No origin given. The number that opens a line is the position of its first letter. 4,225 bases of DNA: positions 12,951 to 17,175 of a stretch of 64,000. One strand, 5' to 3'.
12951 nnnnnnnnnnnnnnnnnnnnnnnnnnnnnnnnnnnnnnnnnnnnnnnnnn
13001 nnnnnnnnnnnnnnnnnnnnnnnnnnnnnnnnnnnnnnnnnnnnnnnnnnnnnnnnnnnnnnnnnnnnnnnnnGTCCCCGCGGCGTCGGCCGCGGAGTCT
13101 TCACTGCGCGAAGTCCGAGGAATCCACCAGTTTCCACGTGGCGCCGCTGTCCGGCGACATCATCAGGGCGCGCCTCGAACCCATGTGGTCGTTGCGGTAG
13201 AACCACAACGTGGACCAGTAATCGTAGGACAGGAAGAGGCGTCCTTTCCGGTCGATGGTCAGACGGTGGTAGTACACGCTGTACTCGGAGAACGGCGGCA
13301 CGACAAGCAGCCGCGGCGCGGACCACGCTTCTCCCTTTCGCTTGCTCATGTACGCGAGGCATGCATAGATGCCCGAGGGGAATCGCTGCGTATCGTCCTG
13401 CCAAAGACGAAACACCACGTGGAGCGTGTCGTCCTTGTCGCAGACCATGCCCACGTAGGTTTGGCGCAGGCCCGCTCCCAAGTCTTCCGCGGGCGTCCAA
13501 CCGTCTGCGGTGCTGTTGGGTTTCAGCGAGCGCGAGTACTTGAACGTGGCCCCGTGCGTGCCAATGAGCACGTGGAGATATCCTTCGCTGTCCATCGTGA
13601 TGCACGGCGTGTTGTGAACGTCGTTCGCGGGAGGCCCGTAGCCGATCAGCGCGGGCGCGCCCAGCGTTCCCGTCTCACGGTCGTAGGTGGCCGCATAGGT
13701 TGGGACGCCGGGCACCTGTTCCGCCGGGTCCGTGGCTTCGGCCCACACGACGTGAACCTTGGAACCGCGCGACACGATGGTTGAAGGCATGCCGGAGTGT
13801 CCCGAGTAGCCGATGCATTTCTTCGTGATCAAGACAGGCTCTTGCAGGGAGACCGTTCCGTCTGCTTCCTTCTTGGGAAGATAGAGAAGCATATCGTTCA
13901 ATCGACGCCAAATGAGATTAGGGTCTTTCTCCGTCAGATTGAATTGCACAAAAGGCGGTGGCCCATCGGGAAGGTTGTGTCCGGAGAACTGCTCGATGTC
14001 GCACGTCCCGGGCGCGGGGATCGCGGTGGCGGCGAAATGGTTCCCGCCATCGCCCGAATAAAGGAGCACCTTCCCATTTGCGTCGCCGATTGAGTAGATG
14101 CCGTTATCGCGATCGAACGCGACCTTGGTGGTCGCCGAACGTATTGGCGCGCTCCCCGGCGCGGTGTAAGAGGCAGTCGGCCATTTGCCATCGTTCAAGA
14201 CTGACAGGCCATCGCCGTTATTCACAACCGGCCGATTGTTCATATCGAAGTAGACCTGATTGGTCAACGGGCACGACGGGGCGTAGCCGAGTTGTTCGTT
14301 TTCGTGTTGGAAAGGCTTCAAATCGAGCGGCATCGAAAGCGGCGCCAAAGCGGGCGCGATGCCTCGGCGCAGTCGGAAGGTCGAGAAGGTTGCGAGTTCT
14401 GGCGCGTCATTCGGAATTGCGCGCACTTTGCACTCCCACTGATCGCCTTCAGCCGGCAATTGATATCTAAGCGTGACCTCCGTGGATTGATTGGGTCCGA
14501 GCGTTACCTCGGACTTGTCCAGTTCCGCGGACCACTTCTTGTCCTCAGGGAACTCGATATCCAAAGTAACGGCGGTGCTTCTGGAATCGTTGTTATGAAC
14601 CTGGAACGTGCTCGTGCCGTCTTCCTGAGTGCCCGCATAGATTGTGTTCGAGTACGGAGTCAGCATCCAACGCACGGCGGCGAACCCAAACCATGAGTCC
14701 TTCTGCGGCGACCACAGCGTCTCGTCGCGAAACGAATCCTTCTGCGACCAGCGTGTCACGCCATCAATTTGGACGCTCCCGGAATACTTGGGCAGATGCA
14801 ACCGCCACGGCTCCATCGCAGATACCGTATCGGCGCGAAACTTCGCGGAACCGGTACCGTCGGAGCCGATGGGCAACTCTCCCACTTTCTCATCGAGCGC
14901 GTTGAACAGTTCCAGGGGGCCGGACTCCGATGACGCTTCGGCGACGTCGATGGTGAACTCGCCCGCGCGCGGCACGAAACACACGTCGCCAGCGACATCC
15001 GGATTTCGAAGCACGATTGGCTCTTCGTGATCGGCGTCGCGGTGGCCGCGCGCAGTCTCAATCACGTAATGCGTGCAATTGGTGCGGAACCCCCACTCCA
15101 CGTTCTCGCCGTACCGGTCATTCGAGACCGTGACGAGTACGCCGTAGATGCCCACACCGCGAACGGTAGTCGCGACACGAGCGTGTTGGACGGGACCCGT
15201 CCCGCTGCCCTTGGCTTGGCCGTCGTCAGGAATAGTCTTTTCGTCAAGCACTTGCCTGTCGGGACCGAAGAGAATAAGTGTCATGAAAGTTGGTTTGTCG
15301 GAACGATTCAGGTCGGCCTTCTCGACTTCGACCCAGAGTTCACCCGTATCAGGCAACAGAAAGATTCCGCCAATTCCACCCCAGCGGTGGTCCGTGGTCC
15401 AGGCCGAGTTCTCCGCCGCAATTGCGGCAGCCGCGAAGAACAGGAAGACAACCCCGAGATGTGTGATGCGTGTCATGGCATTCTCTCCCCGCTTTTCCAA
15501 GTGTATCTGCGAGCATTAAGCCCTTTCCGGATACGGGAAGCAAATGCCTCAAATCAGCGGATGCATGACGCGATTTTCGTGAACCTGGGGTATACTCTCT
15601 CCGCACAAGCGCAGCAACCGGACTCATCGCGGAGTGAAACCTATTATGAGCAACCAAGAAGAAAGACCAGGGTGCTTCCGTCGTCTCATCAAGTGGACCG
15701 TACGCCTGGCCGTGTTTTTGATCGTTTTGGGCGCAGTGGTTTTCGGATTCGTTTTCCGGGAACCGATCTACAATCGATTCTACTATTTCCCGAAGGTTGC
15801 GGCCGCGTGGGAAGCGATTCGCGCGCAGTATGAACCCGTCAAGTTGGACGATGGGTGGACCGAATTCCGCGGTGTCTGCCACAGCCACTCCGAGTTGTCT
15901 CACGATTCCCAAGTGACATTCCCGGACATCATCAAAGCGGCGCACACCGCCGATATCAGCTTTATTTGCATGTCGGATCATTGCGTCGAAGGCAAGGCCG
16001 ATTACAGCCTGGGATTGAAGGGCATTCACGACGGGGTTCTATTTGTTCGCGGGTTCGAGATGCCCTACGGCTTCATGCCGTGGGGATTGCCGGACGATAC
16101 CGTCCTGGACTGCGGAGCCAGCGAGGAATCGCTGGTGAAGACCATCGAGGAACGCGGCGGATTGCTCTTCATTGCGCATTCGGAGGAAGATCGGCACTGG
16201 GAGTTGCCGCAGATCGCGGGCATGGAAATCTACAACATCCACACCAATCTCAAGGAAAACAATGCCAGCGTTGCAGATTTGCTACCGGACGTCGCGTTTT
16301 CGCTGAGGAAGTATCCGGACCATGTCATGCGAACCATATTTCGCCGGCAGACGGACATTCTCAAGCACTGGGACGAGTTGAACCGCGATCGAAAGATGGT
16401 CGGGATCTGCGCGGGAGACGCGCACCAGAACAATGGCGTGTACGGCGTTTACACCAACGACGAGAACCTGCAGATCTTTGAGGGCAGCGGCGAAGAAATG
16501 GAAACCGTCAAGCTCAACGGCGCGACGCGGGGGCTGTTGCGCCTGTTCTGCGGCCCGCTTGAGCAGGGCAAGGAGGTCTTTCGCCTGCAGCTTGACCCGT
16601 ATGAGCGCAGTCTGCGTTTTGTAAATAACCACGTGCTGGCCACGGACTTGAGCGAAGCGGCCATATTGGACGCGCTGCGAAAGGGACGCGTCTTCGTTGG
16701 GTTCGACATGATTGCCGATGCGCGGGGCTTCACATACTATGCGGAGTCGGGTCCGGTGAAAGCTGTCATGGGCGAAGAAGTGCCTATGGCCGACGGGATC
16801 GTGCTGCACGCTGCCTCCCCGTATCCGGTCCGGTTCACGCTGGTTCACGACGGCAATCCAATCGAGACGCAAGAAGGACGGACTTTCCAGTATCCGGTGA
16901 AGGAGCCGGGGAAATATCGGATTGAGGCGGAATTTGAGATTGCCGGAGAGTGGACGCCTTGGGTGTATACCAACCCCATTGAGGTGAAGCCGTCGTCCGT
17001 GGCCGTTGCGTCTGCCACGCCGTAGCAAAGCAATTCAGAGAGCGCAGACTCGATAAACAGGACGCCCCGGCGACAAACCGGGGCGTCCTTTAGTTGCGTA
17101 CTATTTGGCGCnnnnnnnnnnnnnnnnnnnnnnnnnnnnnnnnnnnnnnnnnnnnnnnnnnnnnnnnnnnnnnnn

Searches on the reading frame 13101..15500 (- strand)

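Call 9: search_protein_families(library=pfam, proteins=[window:13101-15500:-], max_evalue=0.001)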
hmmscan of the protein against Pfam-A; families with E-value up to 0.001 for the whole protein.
window:13101-15500:- (799 aa): 2 families
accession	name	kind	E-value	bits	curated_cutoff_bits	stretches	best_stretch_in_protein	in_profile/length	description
PF15892.11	BNR_4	-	2.1e-10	40.9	27.3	1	625-763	36-171/272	BNR repeat-containing family member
PF06739.17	SBBP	-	0.0007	19.9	20.5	0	458-476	16-34/38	Beta-propeller repeat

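Call 67: search_protein_families(library=ncbifam, proteins=[window:13101-15500:-], max_evalue=0.01)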
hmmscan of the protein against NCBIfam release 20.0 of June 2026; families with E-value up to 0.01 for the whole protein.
window:13101-15500:- (799 aa): 1 family
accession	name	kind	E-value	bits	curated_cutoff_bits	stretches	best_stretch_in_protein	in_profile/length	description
NF052497.1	AlphRhmnaseBT3686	equivalog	4.2e-08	32.1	700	1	625-794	83-240/424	alpha-l-rhamnosidase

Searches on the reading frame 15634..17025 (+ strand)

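Call 9: search_protein_families(library=pfam, proteins=[window:15634-17025:+], max_evalue=0.001)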
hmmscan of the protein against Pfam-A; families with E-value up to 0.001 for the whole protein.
window:15634-17025:+ (463 aa): 1 family
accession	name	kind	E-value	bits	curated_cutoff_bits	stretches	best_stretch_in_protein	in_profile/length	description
PF02811.25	PHP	-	5.7e-05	23.9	26.4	1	82-118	2-39/164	PHP domain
